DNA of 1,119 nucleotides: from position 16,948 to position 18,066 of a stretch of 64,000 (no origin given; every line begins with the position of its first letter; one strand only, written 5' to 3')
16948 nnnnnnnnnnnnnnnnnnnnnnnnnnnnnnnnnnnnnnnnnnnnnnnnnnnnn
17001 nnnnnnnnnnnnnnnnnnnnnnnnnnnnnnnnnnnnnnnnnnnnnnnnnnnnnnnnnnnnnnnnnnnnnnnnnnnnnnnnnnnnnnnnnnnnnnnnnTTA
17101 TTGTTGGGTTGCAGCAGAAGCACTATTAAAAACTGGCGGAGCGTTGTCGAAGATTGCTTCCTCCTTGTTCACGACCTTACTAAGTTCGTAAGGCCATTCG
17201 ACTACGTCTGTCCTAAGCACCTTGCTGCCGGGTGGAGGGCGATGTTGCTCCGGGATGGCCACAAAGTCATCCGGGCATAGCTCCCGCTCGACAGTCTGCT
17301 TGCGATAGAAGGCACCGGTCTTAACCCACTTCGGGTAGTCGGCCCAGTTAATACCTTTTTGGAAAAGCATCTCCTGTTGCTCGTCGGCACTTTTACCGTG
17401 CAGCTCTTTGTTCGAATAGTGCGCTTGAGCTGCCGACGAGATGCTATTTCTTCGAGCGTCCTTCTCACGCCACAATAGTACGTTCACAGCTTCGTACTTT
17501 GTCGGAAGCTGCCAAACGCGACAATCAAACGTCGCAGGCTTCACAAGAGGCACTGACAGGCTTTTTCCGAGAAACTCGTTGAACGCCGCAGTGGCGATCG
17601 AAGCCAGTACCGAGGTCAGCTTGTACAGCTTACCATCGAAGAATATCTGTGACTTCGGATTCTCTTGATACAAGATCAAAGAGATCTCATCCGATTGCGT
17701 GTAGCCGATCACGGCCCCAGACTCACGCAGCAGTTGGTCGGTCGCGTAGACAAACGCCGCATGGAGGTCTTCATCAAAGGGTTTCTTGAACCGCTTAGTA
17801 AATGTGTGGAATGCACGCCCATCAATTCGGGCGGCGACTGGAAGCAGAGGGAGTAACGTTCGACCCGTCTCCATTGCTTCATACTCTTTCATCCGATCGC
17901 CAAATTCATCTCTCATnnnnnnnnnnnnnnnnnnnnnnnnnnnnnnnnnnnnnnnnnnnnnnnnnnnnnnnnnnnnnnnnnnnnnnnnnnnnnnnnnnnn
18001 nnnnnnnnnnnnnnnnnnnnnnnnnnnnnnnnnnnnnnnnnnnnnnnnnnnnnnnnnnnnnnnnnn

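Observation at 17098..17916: Phage-encoded Thg1-like protein (3'-5' nucleotidyltransferase) immediately downstream of a tRNA block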

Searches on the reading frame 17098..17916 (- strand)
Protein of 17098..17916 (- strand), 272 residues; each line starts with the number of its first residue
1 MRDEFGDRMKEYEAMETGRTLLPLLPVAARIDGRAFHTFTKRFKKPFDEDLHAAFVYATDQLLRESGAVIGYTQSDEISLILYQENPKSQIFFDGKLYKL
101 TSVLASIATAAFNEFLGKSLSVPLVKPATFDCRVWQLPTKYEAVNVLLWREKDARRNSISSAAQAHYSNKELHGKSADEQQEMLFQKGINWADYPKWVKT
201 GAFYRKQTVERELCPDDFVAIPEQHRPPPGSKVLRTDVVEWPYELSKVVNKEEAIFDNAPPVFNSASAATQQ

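Call 4: search_protein_families(library=pfam, proteins=[window:17098-17916:-], max_evalue=1)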
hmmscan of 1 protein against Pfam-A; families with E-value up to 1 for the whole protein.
window:17098-17916:- (272 aa): 2 families
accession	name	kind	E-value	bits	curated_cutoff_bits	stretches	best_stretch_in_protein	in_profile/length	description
PF04446.17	Thg1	-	5.9e-30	104.3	29.2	1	7-138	2-130/130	tRNAHis guanylyltransferase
PF14413.11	Thg1C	-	0.021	15.5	26.3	1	164-211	34-82/116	Thg1 C terminal domain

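Call 5: search_protein_families(library=phrogs, proteins=[window:17098-17916:-], max_evalue=0.01)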
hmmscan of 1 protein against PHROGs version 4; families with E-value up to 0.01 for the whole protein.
window:17098-17916:- (272 aa): 1 family
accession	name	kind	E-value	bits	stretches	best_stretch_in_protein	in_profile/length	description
phrog_4717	-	DNA, RNA and nucleotide metabolism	3.5e-81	273.5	1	1-211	1-211/250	tRNA-His guanylyltransferase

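Call 6: search_solved_structures(query=window:17098-17916:-, max_evalue=0.01, show_alignments=3)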
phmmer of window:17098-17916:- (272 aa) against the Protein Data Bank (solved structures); distinct sequences matched with E-value up to 0.01: 6.
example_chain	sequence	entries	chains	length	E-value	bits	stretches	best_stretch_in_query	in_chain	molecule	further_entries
4kgk_A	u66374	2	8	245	1.8e-41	145.6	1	3-211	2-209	Thg1-like uncharacterized protein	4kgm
5axk_A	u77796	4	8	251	1.3e-13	54.3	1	24-210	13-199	tRNA(His)-5'-guanylyltransferase (Thg1) like protein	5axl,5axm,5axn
5xox_A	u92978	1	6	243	8.9e-11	45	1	14-205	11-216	tRNA(His) guanylyltransferase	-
3wbz_A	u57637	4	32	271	3.5e-08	36.5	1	14-204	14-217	Likely histidyl tRNA-specific guanylyltransferase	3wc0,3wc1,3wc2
3otb_A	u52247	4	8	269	6.7e-08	35.6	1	16-161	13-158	tRNA(His) guanylyltransferase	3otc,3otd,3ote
7cv1_A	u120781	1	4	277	7.1e-08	35.5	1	16-161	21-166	Probable tRNA(His) guanylyltransferase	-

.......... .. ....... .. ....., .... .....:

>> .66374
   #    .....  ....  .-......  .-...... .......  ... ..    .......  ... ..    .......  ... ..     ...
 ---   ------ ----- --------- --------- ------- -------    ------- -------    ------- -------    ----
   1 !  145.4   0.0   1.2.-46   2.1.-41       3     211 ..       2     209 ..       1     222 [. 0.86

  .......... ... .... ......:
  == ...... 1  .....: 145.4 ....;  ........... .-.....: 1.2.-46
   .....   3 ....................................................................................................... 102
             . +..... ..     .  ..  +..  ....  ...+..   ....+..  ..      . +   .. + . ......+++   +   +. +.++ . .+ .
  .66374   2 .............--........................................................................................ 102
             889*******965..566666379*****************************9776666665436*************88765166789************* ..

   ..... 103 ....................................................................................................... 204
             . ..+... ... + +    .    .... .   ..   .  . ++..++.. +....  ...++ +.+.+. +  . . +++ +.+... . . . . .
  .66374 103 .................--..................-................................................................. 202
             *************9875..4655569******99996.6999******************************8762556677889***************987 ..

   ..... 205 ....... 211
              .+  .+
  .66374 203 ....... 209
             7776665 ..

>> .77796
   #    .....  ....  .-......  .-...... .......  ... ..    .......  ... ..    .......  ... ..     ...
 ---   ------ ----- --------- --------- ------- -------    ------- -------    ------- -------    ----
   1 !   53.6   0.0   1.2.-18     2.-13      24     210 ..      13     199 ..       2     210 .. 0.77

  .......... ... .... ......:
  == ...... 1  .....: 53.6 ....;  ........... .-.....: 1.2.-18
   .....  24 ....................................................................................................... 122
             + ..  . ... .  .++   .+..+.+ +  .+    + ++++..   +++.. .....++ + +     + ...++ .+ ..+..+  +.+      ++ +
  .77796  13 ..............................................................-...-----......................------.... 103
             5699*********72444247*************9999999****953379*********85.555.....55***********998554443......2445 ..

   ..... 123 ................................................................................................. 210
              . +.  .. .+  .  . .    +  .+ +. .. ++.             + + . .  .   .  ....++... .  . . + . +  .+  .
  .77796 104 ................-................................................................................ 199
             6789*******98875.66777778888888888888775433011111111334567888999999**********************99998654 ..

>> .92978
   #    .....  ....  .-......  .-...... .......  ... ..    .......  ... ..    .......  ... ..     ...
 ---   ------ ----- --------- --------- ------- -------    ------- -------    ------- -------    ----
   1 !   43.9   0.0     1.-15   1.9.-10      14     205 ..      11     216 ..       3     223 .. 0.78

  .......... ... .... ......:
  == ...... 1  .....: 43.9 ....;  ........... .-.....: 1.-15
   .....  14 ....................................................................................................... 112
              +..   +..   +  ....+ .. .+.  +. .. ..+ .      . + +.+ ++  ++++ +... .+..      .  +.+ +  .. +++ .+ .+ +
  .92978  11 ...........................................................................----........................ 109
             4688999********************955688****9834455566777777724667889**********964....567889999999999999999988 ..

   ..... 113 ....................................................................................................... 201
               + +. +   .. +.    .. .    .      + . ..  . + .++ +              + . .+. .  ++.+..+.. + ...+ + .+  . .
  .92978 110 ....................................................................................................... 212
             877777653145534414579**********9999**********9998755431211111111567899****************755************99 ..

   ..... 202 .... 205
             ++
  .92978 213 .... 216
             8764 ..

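Call 8: search_dna_similar(query=window:17098-17916:-, collection=phages, mode=protein, max_rows=40)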
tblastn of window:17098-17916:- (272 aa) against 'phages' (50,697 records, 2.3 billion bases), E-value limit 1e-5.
Records with a match: 164; places in all: 165; records where one place covers at least 80% of the query: 40.
Best place of each record, by identity: <60% 164.
By first word of the organism name: Bacillus 46; Prevotella 15; Caulobacter 13; Mycobacterium 11; Brevundimonas 7; Erwinia 7; Vibrio 6; Aeromonas 6; Burkholderia 5; uncultured 4; and 20 more.
By host as written in the record: - 17; Prevotella sp. 15; Bacillus cereus 14; Caulobacter vibrioides CB15 13; Mycobacterium smegmatis mc2 155 8; Brevundimonas pondensis LVF1 6; Bacillus sp. 5; Burkholderia cenocepacia 4; and 51 more.
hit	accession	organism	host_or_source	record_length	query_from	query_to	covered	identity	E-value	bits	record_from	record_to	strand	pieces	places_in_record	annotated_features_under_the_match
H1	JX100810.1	Caulobacter phage CcrColossus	Caulobacter crescentus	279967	2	261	96%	46.9%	2e-64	223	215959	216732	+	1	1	putative tRNA-His guanylyltransferase protein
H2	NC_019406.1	Caulobacter phage CcrColossus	Caulobacter crescentus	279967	2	261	96%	46.9%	2e-64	223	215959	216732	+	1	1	tRNA-His guanylyltransferase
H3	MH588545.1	Caulobacter phage CcrPW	Caulobacter vibrioides CB15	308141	2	261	96%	46.5%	3e-64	223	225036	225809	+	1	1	tRNAHis-5'-guanylyltransferase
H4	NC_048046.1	Caulobacter phage CcrPW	Caulobacter vibrioides CB15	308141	2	261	96%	46.5%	3e-64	223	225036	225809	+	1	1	tRNA-His guanylyltransferase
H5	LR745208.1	uncultured phage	metagenomic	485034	1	256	94%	46.5%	7e-67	230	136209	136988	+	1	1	record has no annotation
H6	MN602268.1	Bacteriophage DSS3_MAL1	-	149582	1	269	99%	43.9%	7e-61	213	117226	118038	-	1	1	tRNA-His guanylyltransferase | hypothetical protein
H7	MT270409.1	Phaeobacter phage MD18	Phaeobacter inhibens DSM 17395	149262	1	269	99%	41.9%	7e-55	196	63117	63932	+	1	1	hypothetical protein (x3)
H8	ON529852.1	Brevundimonas phage vB_BpoS-Kabachok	Brevundimonas pondensis LVF1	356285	2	262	96%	42.8%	3e-57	202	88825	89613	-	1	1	tRNA-His guanylyltransferase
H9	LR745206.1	uncultured phage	metagenomic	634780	3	255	93%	44.0%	2e-62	217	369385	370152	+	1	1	record has no annotation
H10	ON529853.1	Brevundimonas phage vB_BpoS-Bambus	Brevundimonas pondensis LVF1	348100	2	262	96%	42.0%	2e-57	203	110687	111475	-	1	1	tRNA-His guanylyltransferase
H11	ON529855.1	Brevundimonas phage vB_BpoS-Domovoi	Brevundimonas pondensis EIF1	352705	2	262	96%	42.0%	1e-56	200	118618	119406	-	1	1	tRNA-His guanylyltransferase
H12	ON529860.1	Brevundimonas phage vB_BpoS-Papperlapapp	Brevundimonas pondensis LVF1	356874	2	262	96%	42.0%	1e-56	200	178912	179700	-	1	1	tRNA-His guanylyltransferase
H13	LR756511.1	uncultured phage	metagenomic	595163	2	265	97%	41.2%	2e-56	200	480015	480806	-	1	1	record has no annotation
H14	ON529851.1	Brevundimonas phage vB_BpoS-Marchewka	Brevundimonas pondensis LVF1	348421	2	262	96%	41.2%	1e-56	201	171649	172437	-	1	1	tRNA-His guanylyltransferase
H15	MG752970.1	Ralstonia phage RsoM2USA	Ralstonia solanacearum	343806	3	263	96%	41.1%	2e-57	203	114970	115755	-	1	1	hypothetical protein (x2)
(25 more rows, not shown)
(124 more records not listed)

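Call 17: find_encoding_contigs(protein=window:17098-17916:-, flank=10000, max_places=6)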
Protein window:17098-17916:- (272 aa): 7 contigs read that carry it; 4 places shown.
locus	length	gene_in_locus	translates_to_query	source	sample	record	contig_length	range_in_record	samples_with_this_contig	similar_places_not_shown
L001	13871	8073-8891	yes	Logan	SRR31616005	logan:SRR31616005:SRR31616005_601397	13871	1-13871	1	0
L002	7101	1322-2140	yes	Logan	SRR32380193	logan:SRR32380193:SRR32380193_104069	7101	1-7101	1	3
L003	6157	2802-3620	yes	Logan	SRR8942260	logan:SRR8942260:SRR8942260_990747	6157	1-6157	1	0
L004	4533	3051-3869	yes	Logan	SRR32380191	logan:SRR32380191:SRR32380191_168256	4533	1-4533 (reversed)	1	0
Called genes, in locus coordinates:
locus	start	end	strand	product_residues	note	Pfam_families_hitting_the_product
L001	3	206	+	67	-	?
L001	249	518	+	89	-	-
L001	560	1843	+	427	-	PF01068:DNA_ligase_A_M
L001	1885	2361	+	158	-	-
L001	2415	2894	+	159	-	PF03013:Pyr_excise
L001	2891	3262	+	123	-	-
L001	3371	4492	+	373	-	-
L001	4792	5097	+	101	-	-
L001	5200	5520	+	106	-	-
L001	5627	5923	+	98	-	-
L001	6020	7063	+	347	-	PF09414:RNA_ligase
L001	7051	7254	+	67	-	-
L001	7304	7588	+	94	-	-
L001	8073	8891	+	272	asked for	PF04446:Thg1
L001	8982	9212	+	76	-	-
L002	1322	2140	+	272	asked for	PF04446:Thg1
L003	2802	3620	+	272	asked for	PF04446:Thg1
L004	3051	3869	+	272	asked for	PF04446:Thg1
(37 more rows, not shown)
